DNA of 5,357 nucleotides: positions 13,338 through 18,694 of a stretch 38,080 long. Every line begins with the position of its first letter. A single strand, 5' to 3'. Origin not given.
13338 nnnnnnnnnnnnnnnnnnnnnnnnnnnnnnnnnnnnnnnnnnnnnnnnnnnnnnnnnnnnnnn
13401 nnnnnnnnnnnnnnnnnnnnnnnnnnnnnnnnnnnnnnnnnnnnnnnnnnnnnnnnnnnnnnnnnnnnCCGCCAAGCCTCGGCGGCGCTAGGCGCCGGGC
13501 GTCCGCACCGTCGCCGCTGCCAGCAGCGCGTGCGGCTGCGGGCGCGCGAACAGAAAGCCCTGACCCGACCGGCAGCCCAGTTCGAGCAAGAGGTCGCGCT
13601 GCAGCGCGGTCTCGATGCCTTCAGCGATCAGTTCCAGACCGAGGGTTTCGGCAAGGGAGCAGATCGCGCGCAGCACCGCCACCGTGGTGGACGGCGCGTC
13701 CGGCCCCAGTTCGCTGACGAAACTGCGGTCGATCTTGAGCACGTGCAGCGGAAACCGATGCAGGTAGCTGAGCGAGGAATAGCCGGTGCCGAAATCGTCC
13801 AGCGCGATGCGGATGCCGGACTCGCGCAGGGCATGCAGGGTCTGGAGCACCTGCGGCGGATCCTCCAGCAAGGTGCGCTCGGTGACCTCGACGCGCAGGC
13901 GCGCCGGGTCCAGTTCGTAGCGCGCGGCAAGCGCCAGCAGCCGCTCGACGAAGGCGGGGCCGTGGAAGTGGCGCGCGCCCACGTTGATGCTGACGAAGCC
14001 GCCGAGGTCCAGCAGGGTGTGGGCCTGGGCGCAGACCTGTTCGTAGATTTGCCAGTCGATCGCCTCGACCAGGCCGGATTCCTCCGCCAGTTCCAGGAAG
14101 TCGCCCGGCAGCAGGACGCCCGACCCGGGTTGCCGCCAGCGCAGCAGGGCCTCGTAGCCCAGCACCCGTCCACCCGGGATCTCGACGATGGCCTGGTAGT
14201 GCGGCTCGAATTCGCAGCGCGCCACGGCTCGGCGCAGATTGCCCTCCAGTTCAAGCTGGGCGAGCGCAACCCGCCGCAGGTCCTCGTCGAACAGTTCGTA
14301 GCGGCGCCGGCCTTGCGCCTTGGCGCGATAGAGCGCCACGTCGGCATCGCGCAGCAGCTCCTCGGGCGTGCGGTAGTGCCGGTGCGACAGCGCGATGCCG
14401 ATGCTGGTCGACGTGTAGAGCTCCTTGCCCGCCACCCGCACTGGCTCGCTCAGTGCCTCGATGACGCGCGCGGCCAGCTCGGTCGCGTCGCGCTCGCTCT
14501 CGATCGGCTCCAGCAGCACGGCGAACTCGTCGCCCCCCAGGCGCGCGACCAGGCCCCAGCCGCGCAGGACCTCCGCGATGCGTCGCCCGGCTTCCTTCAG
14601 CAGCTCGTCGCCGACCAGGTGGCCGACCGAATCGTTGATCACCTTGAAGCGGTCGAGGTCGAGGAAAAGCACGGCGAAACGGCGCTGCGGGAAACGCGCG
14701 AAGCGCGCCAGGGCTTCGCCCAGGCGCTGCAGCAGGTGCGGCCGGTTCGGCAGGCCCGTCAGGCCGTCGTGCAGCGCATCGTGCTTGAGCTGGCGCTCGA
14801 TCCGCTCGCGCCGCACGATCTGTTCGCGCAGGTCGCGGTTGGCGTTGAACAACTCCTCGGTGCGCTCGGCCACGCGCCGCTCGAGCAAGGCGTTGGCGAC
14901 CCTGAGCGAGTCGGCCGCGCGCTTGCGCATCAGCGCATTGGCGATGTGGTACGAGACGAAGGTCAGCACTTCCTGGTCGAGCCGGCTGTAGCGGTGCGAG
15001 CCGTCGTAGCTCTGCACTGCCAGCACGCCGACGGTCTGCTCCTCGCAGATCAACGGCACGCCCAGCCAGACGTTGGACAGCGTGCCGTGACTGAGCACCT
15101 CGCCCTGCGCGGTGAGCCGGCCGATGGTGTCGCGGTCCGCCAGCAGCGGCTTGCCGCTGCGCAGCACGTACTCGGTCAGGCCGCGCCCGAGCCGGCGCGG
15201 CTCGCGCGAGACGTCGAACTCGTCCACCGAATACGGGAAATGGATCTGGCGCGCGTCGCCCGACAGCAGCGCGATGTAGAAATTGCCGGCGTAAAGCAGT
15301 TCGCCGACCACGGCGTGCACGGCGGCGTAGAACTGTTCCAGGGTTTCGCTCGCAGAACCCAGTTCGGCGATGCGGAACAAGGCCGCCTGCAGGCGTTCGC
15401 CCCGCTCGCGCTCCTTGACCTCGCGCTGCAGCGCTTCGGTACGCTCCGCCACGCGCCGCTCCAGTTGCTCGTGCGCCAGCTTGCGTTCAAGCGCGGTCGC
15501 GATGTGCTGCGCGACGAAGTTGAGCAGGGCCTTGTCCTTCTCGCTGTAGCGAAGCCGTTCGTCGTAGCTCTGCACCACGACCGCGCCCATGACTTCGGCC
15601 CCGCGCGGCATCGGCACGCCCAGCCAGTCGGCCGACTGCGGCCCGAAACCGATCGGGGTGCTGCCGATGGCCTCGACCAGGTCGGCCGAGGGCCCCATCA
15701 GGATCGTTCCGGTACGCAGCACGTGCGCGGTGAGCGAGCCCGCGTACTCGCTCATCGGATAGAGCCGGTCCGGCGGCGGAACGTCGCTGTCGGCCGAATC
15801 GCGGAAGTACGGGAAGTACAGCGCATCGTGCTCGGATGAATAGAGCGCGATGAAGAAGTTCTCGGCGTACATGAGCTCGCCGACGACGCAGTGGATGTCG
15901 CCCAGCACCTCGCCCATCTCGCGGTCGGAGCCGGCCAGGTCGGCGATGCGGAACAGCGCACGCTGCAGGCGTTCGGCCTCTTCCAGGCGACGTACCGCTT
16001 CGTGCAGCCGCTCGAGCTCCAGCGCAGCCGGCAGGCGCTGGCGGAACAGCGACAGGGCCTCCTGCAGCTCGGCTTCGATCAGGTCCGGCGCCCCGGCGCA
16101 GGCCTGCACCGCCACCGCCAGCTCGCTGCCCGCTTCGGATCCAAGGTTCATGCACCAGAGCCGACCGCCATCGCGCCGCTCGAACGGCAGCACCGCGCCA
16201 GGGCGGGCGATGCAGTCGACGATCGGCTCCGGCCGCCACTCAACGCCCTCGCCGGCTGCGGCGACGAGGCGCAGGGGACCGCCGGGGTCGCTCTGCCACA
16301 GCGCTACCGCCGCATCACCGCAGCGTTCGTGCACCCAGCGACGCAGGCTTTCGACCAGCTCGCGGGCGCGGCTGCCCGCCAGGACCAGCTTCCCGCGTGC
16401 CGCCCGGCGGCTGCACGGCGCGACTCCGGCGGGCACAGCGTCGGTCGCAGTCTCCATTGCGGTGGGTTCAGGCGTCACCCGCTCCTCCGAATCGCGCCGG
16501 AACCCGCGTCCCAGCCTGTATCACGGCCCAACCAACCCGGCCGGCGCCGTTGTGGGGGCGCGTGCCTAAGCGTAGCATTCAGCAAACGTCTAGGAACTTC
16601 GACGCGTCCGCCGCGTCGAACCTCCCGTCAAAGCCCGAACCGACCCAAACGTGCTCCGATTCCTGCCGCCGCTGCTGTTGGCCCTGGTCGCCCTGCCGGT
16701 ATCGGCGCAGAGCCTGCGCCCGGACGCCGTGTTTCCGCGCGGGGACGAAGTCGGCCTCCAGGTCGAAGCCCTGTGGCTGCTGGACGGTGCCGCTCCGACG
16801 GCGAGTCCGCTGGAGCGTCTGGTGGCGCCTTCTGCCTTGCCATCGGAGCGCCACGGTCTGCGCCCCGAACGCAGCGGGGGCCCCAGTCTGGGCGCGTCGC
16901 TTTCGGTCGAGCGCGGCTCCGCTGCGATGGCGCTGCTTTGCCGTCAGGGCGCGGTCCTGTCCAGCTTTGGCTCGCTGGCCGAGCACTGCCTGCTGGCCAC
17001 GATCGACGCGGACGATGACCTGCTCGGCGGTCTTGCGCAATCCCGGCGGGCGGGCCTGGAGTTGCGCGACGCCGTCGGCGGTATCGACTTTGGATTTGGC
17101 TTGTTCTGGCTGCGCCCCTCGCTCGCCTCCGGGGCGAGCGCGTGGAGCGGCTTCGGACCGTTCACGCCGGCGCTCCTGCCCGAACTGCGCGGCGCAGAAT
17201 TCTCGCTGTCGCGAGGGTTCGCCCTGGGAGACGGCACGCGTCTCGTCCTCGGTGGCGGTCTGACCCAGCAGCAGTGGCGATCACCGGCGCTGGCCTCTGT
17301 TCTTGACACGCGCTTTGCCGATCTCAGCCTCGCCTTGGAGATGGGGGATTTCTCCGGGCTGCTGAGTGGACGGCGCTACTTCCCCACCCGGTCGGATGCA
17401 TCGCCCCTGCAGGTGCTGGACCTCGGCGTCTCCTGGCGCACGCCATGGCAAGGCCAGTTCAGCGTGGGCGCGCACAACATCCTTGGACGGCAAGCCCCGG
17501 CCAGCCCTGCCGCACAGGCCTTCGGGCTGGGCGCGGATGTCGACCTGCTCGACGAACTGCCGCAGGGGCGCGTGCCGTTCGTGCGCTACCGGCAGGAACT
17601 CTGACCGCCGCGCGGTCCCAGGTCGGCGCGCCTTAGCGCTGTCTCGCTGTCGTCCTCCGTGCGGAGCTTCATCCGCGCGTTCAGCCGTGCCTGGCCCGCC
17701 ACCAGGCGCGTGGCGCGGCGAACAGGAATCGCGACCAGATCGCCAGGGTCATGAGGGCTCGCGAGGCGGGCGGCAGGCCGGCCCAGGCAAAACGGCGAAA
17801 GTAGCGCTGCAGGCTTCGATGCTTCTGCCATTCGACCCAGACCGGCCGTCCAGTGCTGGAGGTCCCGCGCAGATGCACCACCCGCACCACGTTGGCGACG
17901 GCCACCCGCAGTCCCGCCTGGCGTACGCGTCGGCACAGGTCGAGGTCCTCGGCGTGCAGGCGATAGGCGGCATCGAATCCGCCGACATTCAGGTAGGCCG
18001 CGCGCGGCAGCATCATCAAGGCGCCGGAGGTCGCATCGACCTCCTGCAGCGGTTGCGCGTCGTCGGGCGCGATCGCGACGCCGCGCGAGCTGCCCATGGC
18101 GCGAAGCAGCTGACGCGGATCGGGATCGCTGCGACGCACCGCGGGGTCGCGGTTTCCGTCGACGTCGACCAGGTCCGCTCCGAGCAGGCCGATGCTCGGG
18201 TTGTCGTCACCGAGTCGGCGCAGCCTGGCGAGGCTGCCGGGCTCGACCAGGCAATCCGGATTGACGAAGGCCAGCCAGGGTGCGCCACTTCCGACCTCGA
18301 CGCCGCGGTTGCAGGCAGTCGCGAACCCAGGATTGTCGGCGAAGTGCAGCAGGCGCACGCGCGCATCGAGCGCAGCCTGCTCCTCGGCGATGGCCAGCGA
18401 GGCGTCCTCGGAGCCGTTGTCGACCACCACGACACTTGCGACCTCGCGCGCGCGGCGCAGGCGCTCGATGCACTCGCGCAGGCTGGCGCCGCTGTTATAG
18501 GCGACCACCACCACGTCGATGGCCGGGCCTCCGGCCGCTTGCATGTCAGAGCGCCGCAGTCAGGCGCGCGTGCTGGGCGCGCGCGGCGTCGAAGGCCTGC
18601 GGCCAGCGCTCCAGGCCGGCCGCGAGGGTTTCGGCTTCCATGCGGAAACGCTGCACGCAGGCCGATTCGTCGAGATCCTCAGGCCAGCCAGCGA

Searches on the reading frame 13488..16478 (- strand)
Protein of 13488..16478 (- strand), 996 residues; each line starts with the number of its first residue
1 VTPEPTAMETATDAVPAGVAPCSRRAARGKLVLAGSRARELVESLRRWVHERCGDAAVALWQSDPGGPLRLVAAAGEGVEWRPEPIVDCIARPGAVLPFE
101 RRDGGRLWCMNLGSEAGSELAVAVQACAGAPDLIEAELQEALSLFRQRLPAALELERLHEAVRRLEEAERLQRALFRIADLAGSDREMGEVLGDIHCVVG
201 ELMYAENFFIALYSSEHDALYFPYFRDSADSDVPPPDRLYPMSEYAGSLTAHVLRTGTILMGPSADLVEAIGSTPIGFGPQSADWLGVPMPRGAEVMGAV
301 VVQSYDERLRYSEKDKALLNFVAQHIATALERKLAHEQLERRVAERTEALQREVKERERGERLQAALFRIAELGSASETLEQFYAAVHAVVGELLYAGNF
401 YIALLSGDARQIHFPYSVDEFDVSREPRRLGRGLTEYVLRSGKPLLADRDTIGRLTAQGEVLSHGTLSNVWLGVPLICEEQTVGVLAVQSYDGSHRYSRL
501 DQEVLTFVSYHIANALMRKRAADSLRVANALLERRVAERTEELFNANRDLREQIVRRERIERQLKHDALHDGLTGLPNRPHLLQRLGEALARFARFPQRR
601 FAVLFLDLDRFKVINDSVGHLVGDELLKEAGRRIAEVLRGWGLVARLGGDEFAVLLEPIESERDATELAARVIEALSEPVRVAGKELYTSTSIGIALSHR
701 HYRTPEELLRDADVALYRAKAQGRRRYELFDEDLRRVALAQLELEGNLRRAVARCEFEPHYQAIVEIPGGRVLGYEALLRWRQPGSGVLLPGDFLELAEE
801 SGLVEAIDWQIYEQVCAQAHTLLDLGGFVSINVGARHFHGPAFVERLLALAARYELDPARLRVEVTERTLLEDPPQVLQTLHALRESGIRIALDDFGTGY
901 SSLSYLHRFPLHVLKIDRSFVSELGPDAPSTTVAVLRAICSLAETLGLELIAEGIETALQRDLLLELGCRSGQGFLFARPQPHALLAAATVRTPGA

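Call 10: search_protein_families(library=pfam, proteins=[window:13488-16478:-], max_evalue=0.001)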
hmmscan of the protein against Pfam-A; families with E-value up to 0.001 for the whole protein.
window:13488-16478:- (996 aa): 5 families
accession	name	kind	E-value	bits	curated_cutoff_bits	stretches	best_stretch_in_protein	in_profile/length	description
PF00563.25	EAL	-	3.7e-66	223.3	31.3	1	747-980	3-236/236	EAL domain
PF00990.26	GGDEF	-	7.3e-48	162.8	23.8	1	568-726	1-161/161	Diguanylate cyclase, GGDEF domain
PF13185.12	GAF_2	-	1.5e-21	77.4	28.6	2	378-516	2-135/136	GAF domain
PF01590.32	GAF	-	6e-16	59.6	22.4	2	380-516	2-133/133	GAF domain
PF13492.12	GAF_3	-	3.8e-08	34.2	27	0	281-332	79-129/129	GAF domain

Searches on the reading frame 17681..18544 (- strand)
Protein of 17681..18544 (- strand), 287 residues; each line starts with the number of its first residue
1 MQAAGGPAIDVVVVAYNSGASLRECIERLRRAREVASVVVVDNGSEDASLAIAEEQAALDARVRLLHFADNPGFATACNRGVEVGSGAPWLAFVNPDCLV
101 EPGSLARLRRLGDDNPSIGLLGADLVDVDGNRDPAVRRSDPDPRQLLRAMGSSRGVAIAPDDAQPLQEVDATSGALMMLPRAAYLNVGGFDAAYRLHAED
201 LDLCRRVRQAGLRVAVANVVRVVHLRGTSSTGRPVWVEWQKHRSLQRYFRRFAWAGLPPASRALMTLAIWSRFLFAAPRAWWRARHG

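Call 10: search_protein_families(library=pfam, proteins=[window:17681-18544:-], max_evalue=0.001)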
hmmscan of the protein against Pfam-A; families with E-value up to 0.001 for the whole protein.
window:17681-18544:- (287 aa): 6 families
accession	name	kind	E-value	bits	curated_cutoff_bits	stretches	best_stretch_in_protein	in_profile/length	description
PF00535.33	Glycos_transf_2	-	4.4e-21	76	23.3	1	11-122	2-114/168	Glycosyl transferase family 2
PF13641.12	Glyco_tranf_2_3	-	3.3e-19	70.2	27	1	7-231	1-218/230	Glycosyltransferase like family 2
PF10111.15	Glyco_tranf_2_2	-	2e-06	27.9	27.3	0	28-108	18-102/276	Glycosyltransferase like family 2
PF13506.12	Glyco_transf_21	-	5.3e-06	26.5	21.7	1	165-223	95-154/174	Glycosyl transferase family 21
PF13632.12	Glyco_trans_2_3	-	1.1e-05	25.8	27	1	172-273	72-183/198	Glycosyl transferase family group 2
PF02709.20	Glyco_transf_7C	-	0.00014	21.8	23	1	166-219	13-67/78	N-terminal domain of galactosyltransferase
